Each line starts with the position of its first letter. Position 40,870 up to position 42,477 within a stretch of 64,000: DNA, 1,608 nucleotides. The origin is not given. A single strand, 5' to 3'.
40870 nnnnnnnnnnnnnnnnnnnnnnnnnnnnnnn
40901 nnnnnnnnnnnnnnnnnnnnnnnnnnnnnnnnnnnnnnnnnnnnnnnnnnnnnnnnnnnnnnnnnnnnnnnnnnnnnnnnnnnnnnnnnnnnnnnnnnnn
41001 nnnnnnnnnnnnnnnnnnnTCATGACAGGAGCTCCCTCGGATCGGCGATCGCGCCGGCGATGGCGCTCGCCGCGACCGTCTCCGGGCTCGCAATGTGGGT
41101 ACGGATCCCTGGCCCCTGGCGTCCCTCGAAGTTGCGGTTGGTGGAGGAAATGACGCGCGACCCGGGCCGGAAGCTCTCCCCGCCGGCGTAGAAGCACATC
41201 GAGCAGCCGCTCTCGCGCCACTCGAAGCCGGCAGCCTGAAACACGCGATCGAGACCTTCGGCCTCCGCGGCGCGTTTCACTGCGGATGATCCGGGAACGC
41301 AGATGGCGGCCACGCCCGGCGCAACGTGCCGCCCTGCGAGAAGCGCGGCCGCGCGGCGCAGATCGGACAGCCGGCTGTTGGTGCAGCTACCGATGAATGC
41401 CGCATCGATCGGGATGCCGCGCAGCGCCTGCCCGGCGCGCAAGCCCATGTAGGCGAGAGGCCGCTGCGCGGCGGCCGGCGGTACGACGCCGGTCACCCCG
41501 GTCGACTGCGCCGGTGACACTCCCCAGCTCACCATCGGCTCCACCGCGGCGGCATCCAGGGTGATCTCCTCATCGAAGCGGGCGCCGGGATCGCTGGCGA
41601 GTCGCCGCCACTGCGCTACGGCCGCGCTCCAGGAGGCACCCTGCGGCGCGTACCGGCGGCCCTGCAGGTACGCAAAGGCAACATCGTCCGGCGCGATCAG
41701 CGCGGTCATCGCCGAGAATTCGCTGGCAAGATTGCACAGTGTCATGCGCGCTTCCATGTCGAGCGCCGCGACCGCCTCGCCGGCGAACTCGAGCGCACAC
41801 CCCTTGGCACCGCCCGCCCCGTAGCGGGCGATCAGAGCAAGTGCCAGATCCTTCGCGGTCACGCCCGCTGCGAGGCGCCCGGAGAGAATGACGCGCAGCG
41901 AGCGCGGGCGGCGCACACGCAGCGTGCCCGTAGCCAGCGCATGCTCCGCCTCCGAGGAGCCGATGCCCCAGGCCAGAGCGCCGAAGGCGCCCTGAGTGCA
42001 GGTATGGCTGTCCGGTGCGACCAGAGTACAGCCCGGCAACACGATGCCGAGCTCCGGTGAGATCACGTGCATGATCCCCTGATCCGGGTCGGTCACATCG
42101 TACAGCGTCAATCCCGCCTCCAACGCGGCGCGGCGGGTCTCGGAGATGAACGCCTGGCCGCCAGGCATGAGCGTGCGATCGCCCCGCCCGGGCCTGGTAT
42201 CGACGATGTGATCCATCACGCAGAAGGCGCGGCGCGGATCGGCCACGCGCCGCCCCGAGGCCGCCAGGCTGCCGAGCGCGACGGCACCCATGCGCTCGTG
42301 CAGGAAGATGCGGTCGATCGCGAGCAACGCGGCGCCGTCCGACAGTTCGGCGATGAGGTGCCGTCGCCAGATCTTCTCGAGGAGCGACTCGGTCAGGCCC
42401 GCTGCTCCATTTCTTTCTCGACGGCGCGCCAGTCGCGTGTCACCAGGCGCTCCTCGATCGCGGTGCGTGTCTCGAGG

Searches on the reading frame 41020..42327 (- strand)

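Call 18: search_protein_families(library=pfam, proteins=[window:41020-42327:-], max_evalue=0.001)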
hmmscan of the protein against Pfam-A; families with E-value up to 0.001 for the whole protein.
window:41020-42327:- (435 aa): 1 family
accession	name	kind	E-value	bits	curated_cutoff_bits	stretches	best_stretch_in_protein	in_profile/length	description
PF00330.25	Aconitase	-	8.9e-139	463.8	28.7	1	4-425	19-463/463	Aconitase family (aconitate hydratase)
